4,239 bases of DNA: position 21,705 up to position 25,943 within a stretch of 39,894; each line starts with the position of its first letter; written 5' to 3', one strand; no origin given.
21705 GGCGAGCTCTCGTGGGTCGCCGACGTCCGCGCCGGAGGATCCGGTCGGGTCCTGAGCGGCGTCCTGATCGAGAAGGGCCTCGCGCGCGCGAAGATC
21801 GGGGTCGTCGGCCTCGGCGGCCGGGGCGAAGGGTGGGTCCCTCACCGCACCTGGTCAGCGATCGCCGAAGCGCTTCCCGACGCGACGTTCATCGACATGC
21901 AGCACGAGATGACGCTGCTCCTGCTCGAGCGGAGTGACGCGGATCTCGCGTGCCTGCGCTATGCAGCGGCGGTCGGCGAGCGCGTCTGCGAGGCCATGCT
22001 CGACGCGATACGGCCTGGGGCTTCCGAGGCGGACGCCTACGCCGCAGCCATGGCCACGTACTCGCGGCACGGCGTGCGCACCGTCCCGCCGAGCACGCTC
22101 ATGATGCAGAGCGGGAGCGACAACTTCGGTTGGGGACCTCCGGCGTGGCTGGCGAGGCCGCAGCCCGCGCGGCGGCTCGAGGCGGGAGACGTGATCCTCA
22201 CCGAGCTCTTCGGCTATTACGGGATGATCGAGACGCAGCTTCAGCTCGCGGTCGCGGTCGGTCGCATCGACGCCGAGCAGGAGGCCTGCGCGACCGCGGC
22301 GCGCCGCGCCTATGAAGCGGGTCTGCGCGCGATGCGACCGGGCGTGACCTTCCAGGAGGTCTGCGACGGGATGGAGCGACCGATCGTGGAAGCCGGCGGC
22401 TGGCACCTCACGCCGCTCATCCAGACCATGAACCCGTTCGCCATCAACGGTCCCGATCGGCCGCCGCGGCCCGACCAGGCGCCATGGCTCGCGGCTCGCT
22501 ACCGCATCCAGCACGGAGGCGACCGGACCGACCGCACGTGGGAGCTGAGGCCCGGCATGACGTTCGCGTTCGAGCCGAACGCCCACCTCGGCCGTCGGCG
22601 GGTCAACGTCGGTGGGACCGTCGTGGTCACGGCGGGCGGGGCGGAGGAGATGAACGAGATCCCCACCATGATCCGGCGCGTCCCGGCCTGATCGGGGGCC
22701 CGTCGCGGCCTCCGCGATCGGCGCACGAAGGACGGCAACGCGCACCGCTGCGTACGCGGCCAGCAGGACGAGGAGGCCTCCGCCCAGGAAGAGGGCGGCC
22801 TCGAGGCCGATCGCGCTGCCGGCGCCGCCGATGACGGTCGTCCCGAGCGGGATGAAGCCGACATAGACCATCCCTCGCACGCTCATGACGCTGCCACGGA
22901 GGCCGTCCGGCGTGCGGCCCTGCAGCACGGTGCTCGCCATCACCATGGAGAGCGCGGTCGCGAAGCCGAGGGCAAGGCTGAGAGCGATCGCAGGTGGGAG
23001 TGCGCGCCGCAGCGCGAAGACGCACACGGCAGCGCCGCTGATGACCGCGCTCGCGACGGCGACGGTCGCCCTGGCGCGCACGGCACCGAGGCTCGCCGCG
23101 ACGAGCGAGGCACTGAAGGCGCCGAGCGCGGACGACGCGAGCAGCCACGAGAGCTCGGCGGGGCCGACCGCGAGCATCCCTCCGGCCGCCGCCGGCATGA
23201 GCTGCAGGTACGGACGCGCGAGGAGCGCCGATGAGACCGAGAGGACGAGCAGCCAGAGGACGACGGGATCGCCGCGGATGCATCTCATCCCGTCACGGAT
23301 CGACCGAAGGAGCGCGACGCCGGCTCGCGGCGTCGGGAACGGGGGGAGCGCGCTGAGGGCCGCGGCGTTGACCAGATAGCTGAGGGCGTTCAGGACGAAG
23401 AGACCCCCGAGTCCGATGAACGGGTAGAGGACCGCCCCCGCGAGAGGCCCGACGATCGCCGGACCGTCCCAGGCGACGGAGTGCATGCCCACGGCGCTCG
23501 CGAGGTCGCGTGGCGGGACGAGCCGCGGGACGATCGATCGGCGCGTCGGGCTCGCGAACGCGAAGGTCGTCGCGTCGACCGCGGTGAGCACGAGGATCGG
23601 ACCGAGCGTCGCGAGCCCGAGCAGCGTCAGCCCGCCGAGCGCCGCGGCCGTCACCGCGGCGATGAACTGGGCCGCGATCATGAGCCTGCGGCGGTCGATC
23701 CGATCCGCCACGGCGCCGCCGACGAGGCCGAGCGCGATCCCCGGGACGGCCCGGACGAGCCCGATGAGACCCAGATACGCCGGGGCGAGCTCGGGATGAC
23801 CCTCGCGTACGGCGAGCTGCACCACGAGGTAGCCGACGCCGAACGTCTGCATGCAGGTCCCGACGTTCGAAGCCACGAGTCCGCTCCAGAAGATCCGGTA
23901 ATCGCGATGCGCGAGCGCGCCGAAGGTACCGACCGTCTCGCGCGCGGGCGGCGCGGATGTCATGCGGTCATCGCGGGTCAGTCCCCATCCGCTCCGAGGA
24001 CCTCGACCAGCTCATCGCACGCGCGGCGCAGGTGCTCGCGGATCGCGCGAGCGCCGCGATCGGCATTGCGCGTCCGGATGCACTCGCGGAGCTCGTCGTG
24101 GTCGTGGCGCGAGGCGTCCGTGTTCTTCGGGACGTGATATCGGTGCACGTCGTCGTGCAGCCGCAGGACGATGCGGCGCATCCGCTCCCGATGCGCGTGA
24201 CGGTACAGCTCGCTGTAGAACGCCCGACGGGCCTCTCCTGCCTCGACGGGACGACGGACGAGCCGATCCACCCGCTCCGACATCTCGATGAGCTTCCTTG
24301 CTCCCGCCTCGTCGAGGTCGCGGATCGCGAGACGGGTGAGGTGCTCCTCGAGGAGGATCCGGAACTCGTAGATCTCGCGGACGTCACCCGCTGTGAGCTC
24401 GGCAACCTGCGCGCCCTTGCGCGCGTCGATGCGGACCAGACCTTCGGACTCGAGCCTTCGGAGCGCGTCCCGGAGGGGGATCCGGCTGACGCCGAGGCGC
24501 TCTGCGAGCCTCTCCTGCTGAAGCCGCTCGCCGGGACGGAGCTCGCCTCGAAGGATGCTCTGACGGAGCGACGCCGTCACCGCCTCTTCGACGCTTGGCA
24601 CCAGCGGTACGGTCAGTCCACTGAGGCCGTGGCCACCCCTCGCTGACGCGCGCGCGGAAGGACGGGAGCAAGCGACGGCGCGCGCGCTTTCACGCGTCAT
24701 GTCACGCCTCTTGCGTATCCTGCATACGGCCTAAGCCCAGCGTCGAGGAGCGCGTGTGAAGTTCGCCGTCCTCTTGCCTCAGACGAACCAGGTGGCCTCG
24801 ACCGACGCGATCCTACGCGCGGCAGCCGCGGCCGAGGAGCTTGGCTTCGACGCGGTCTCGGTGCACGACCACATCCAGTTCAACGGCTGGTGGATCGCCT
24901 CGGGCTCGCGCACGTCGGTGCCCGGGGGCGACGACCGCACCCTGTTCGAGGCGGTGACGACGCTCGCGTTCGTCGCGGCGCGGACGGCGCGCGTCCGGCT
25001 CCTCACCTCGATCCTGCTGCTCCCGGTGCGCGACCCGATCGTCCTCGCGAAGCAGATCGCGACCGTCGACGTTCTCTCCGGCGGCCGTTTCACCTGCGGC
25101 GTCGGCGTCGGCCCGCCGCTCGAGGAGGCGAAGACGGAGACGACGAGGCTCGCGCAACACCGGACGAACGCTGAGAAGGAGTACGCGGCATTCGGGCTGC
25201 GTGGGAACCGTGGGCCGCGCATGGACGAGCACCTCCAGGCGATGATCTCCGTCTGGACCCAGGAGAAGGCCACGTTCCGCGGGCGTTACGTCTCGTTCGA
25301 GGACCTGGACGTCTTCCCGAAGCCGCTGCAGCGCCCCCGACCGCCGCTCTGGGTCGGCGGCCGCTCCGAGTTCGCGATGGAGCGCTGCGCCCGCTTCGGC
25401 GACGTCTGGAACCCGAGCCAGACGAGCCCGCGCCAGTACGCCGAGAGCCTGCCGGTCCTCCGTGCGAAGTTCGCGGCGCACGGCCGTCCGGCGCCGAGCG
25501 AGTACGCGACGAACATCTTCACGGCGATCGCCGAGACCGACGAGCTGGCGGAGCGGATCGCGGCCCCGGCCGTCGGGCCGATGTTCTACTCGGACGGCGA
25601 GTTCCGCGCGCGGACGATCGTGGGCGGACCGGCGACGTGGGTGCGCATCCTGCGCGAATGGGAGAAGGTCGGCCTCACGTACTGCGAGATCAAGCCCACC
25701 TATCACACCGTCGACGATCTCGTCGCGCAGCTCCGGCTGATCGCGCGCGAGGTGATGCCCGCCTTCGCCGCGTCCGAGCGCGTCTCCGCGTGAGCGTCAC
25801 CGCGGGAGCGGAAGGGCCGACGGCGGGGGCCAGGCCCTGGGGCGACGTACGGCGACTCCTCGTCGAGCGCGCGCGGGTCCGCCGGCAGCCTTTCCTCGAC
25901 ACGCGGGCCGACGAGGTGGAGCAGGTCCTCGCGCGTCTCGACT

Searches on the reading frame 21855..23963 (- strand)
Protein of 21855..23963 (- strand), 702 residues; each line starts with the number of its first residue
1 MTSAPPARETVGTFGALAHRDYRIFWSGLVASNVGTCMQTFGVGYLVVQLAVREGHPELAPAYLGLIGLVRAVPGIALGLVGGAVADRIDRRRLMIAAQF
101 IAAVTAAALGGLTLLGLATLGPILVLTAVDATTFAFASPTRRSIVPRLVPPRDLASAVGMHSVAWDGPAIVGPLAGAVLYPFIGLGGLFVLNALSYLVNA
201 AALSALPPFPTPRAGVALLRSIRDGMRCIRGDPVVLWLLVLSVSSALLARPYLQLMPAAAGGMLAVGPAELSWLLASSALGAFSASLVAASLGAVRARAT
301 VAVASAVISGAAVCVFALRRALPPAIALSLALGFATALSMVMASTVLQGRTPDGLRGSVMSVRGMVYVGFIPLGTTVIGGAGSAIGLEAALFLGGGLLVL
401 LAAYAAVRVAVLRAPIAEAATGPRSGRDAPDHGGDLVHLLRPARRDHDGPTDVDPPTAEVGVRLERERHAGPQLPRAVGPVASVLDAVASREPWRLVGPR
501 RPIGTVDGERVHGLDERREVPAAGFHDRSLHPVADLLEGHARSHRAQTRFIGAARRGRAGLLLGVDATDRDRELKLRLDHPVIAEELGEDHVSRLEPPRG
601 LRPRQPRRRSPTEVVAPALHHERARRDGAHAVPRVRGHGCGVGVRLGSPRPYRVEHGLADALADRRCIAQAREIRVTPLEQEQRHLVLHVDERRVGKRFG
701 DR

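Call 71: search_protein_families(library=pfam, proteins=[window:21855-23963:-], max_evalue=0.001)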
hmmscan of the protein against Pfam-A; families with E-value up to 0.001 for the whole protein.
window:21855-23963:- (702 aa): 2 families
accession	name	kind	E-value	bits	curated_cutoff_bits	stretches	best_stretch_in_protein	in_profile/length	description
PF05977.19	MFS_3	-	7.3e-30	104.3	27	1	12-411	2-395/524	Transmembrane secretion effector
PF07690.21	MFS_1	-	3.8e-21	75.8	33.4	2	39-258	25-227/347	Major Facilitator Superfamily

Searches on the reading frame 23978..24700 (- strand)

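Call 71: search_protein_families(library=pfam, proteins=[window:23978-24700:-], max_evalue=0.001)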
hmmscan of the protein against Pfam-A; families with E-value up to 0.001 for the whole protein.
window:23978-24700:- (240 aa): 5 families
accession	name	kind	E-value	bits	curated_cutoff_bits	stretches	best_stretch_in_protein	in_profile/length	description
PF00392.27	GntR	-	7.1e-18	64.5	27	1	39-99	3-64/64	Bacterial regulatory proteins, gntR family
PF07729.17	FCD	-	3.9e-14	53.6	24.3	1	109-225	1-124/125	FCD domain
PF13412.12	HTH_24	-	4.8e-06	26.5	21.9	1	59-90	17-48/48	Winged helix-turn-helix DNA-binding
PF13545.12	HTH_Crp_2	-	0.00026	21.3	27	1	59-92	22-55/70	Crp-like helix-turn-helix domain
PF08279.18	HTH_11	-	0.00033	20.9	25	1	59-96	15-51/55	HTH domain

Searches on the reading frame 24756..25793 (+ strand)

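Call 71: search_protein_families(library=pfam, proteins=[window:24756-25793:+], max_evalue=0.001)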
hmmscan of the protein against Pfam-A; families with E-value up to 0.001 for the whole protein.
window:24756-25793:+ (345 aa): 1 family
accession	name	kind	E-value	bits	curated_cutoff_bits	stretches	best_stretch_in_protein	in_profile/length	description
PF00296.26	Bac_luciferase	-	3.1e-49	168.5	27.9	1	1-278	1-251/314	Luciferase-like monooxygenase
